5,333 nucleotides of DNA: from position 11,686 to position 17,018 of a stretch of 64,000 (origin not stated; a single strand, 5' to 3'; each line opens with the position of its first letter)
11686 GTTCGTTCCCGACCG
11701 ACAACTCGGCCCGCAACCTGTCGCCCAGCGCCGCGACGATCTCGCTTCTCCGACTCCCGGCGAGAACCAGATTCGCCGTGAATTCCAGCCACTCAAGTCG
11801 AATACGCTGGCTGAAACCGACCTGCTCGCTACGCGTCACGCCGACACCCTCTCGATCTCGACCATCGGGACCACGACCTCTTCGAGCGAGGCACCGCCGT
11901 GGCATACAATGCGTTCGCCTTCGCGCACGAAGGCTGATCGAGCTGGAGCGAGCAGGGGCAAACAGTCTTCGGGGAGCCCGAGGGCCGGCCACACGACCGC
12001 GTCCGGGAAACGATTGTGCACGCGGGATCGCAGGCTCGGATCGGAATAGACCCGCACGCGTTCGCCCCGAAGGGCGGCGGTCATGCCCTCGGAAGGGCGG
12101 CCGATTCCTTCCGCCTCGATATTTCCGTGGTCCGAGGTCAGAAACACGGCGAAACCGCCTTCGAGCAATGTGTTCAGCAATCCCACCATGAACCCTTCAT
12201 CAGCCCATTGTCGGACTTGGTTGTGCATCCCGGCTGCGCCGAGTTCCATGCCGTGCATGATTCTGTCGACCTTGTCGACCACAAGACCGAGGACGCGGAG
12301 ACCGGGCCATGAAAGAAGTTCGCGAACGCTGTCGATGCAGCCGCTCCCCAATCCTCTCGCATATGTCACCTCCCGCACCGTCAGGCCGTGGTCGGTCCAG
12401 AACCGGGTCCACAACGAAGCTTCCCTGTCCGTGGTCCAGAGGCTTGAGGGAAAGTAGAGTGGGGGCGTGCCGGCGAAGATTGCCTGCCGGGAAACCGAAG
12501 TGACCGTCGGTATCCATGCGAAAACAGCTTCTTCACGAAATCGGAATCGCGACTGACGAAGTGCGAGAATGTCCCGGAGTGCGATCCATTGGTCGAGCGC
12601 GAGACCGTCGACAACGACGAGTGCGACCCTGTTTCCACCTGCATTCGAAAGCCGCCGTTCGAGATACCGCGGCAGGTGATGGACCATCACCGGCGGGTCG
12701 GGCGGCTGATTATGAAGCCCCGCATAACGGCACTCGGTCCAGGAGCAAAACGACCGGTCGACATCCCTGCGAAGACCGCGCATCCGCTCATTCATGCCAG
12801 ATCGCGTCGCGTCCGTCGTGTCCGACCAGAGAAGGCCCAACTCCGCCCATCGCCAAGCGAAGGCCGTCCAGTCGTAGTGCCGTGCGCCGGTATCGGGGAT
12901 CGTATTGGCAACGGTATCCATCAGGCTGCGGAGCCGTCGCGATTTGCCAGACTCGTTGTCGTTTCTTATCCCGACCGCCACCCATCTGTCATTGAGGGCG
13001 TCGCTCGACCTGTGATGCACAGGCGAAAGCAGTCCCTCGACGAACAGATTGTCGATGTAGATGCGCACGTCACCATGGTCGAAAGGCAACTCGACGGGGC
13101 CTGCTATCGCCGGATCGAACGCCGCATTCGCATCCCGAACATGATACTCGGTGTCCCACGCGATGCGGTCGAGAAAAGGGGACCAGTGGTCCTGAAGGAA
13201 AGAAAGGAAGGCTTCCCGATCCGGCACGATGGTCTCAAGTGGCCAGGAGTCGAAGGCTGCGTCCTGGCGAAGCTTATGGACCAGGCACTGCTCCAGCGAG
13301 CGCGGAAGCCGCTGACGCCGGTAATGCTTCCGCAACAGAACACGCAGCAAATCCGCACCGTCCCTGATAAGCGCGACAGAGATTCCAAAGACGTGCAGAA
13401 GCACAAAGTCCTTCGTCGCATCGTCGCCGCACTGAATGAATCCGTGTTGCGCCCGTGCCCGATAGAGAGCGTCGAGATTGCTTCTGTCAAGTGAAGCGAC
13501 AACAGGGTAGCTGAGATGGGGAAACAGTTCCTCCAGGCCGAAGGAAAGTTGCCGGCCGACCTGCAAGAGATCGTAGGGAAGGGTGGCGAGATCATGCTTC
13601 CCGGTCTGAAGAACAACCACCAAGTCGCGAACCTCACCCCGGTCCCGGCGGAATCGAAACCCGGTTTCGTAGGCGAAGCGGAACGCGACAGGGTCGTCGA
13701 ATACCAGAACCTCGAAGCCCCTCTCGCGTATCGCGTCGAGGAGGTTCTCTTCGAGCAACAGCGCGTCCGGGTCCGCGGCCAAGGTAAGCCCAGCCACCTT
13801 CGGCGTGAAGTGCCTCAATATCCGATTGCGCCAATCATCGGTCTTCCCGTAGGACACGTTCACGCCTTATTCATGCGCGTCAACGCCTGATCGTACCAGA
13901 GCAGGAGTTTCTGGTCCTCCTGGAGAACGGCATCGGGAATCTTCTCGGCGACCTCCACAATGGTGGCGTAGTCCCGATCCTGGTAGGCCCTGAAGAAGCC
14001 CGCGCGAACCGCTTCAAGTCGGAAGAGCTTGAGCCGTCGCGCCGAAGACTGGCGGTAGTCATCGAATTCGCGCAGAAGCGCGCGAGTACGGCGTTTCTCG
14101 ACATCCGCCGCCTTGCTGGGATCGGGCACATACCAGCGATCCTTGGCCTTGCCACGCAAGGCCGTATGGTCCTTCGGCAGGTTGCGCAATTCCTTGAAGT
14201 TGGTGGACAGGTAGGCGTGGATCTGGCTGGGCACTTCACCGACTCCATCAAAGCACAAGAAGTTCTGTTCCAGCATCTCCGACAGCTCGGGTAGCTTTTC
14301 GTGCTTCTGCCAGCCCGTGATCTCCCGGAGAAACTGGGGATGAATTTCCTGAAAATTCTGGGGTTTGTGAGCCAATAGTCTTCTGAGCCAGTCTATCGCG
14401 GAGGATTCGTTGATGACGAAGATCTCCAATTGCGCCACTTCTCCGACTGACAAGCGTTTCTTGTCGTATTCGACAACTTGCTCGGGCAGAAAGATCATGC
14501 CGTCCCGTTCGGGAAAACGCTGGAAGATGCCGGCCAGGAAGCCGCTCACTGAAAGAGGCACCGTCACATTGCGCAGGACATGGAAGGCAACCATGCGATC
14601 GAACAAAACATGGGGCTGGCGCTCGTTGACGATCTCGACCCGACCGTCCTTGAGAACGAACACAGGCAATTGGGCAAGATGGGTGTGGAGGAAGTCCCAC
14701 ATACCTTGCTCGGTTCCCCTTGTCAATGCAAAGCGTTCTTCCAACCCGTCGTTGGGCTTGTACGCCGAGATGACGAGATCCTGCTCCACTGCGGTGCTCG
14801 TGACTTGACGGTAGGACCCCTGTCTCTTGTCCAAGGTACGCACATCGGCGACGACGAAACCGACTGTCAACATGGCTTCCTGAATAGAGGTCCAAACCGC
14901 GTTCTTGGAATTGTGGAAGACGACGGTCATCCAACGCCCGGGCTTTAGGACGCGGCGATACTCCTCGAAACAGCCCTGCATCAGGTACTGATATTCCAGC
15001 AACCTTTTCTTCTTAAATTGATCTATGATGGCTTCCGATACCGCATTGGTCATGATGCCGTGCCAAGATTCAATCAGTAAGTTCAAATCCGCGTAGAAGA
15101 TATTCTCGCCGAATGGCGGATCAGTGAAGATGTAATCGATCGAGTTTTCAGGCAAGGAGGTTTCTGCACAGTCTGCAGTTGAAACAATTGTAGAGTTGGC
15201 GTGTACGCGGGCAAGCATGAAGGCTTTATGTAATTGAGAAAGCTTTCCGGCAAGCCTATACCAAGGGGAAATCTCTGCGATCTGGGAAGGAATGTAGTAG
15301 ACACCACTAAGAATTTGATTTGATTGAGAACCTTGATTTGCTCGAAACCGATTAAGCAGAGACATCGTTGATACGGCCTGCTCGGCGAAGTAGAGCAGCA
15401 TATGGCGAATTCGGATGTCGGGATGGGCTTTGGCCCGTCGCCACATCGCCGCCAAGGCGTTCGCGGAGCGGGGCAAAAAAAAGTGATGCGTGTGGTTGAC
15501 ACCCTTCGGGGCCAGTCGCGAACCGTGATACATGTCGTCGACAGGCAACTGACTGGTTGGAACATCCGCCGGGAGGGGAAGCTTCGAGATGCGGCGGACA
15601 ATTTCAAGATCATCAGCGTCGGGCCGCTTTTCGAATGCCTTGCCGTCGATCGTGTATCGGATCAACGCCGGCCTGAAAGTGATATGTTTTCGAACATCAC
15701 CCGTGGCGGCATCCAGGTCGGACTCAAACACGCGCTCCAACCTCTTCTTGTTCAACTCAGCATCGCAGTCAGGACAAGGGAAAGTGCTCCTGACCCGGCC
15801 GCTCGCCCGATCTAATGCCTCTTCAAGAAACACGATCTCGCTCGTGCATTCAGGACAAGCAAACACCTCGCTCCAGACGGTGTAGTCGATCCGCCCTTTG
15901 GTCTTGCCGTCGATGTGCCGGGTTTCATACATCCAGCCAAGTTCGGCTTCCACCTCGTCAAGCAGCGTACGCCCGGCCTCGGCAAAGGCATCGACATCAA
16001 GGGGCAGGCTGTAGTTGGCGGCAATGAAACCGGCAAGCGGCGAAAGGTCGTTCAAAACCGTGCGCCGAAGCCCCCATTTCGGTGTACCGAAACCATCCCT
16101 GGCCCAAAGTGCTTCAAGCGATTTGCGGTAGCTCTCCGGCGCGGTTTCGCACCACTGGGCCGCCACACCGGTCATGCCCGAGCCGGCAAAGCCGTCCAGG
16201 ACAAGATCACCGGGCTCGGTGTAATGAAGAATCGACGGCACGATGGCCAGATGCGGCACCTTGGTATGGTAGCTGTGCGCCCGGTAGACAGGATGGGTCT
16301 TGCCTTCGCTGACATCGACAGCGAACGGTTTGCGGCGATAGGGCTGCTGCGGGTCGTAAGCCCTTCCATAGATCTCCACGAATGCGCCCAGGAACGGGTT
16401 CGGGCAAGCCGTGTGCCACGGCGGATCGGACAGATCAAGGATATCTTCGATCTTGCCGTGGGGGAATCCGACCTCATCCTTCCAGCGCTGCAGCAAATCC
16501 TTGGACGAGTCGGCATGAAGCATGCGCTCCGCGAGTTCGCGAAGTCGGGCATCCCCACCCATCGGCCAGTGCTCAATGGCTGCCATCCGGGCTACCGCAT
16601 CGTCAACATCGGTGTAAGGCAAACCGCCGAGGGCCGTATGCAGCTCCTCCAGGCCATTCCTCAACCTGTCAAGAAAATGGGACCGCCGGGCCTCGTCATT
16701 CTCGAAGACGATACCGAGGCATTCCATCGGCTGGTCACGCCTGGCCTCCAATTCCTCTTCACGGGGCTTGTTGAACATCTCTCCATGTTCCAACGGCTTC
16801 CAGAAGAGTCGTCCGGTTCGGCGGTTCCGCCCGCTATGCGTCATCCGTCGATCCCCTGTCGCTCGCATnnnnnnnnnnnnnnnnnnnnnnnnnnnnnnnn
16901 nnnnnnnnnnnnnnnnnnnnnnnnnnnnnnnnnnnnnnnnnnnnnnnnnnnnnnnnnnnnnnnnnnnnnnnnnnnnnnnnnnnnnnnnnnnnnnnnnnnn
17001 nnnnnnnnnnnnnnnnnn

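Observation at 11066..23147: BREX type-3-like operon lacking the BrxHII helicase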

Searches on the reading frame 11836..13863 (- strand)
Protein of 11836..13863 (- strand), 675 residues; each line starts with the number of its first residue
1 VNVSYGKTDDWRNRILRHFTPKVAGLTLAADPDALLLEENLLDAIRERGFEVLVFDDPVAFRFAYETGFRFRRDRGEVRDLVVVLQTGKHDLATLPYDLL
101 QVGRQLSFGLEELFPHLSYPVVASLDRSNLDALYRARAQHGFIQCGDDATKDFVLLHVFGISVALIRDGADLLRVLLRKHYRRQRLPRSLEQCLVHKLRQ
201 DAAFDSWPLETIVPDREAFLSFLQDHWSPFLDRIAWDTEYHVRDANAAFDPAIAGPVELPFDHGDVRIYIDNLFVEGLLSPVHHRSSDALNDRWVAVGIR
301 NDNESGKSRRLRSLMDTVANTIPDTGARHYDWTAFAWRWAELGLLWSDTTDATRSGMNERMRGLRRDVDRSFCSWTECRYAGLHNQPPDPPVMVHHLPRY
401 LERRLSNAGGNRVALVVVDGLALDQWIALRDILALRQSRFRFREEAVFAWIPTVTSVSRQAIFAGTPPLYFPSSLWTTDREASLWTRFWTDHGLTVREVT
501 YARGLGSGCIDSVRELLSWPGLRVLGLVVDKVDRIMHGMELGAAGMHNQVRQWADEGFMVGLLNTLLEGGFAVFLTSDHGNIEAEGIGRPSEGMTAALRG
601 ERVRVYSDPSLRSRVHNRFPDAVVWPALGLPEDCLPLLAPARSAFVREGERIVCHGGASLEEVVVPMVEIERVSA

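Call 6: search_protein_families(library=padloc, proteins=[window:11836-13863:-], max_evalue=0.01)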
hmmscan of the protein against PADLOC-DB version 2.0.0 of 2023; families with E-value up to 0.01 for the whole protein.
window:11836-13863:- (675 aa): 6 families
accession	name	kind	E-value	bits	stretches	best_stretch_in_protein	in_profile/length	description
PDLC02558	PglZ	-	1.9e-275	913.3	1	10-673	3-664/666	PglZ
PDLC02556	PglZ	-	3.3e-126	420.4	1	22-672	13-639/641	PglZ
PDLC02555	PglZ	-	6.9e-19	65.9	1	65-671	49-612/613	PglZ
PDLC02565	PglZ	-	3.1e-08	30.4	1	316-586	389-659/910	PglZ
PDLC02549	PglZ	-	2.6e-06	23.7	1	340-468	296-420/726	PglZ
PDLC02561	PglZ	-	0.0016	14.6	0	628-670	674-715/840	PglZ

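Call 7: search_protein_families(library=pfam, proteins=[window:11836-13863:-], max_evalue=0.01)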
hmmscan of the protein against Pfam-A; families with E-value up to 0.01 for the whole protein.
window:11836-13863:- (675 aa): 1 family
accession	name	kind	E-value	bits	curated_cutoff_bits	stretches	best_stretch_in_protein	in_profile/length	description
PF08665.17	PglZ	-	4.3e-26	92.4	25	1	411-585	1-176/179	PglZ domain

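Call 8: search_protein_families(library=ncbifam, proteins=[window:11836-13863:-], max_evalue=0.01)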
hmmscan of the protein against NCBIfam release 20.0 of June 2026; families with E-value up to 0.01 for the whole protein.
window:11836-13863:- (675 aa): 4 families
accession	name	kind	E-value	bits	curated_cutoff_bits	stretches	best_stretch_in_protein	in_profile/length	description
NF033449.0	BREX_PglZ_3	exception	3.6e-235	782.1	250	1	12-671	1-642/642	BREX-3 system phosphatase PglZ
NF052313.1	T9SS_RR_PorX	equivalog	1.8e-17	63.3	300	1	350-470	165-282/513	T9SS response regulator signal transducer PorX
NF033446.0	BREX_PglZ_2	exception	7.6e-12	44.3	200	1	320-668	382-719/890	BREX-2 system phosphatase PglZ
NF033445.1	BREX_PglZ_4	exception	0.00017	20.3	140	1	653-673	661-681/741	BREX-4 system phosphatase PglZ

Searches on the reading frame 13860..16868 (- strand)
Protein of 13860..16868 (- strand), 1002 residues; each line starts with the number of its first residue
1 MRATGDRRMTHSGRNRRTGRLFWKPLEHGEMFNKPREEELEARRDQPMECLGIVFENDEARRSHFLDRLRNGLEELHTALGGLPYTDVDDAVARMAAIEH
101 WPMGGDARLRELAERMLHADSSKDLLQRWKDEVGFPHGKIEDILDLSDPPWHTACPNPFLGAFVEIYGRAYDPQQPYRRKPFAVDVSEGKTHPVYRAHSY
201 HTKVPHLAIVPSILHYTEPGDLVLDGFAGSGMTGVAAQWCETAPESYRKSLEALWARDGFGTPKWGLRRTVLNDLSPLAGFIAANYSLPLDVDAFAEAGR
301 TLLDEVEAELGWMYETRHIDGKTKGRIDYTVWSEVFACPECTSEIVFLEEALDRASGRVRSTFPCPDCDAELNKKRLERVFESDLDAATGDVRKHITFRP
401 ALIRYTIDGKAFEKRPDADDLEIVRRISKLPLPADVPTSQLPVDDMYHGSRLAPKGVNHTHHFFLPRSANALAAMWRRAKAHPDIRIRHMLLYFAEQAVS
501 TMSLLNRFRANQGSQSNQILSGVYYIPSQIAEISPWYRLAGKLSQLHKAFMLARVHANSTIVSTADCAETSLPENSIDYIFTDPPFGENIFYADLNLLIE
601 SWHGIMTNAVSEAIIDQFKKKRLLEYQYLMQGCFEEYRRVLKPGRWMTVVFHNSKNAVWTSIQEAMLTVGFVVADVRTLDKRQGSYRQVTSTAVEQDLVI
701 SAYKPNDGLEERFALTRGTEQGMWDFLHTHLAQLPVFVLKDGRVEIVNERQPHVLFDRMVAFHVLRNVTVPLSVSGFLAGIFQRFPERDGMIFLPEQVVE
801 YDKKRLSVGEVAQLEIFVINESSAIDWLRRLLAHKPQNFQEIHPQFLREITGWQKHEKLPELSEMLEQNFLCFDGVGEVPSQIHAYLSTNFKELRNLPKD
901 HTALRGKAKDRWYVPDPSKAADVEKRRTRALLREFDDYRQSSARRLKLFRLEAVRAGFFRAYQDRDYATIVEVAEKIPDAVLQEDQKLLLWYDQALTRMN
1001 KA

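Call 6: search_protein_families(library=padloc, proteins=[window:13860-16868:-], max_evalue=0.01)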
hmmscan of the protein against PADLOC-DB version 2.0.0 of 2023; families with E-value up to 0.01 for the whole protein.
window:13860-16868:- (1002 aa): 30 families (the best 25 are shown)
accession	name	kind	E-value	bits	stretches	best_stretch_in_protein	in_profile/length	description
PDLC02541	PglX|PglXI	-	0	1308.1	1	38-1001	9-918/919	PglXI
PDLC03346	MTase_II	-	0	1081.1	2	324-999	358-1064/1068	Type II methyltransferase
PDLC03312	MTase_II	-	6.1e-74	247.5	3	350-697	917-1254/1344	Type II methyltransferase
PDLC03319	MTase_II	-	9.1e-14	49.1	1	565-706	280-423/503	Type II methyltransferase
PDLC03371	MTase_II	-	1.4e-11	42.4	2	201-238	192-229/260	Type II methyltransferase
PDLC03325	MTase_II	-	3.7e-10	37.1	1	551-648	267-359/426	Type II methyltransferase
PDLC03216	MTase_II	-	9.6e-10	36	2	561-653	13-101/364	Type II methyltransferase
PDLC03367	MTase_II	-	6.6e-09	32.6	1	460-673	223-444/633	Type II methyltransferase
PDLC03738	oMTase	-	8.3e-09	32.6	2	564-654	25-111/376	orphan methyltransferase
PDLC03380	MTase_II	-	3e-08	31.3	1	565-653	251-341/393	Type II methyltransferase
PDLC03353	MTase_II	-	4.1e-08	31.1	1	564-693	16-125/260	Type II methyltransferase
PDLC03228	MTase_II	-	1e-07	30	1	200-238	144-182/227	Type II methyltransferase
PDLC03265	MTase_II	-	3.6e-07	27.9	1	555-644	18-91/333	Type II methyltransferase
PDLC03299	MTase_II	-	1.7e-06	25.8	0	202-238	198-234/296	Type II methyltransferase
PDLC03233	MTase_II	-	3.9e-06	23.7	1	561-610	477-526/731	Type II methyltransferase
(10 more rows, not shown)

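Call 7: search_protein_families(library=pfam, proteins=[window:13860-16868:-], max_evalue=0.01)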
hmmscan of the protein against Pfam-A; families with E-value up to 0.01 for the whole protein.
window:13860-16868:- (1002 aa): 3 families
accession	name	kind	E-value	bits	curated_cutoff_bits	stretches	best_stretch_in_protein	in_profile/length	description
PF01555.25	N6_N4_Mtase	-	2.3e-15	57.6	26.7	2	193-238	159-200/221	DNA methylase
PF23548.1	Zn_ribbon_FGT1_2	-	0.0035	17.3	27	0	362-374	20-32/35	FORGETTER1 second zinc ribbon domain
PF03602.21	Cons_hypoth95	-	0.0098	16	24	0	569-600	106-138/182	Conserved hypothetical protein 95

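Call 8: search_protein_families(library=ncbifam, proteins=[window:13860-16868:-], max_evalue=0.01)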
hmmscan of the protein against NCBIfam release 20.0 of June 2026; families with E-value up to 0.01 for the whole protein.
window:13860-16868:- (1002 aa): 4 families
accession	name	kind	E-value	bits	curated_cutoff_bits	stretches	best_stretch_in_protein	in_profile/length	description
NF050803.1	DnaMtaseCcrMCaul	equivalog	3.1e-07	29.6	830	1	564-654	8-94/350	adenine-specific DNA-methyltransferase CcrM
NF010253.0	PRK13699.1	subfamily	4.8e-07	29.7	244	1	199-238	143-182/226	DNA methyltransferase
NF008572.0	PRK11524.1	equivalog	0.00043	19.5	292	0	552-603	7-57/294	adenine-specific DNA-methyltransferase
NF042963.1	DUF1156_antiphage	equivalog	0.00073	17.8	1000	1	454-605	457-602/960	anti-phage-associated DUF1156 domain-containing protein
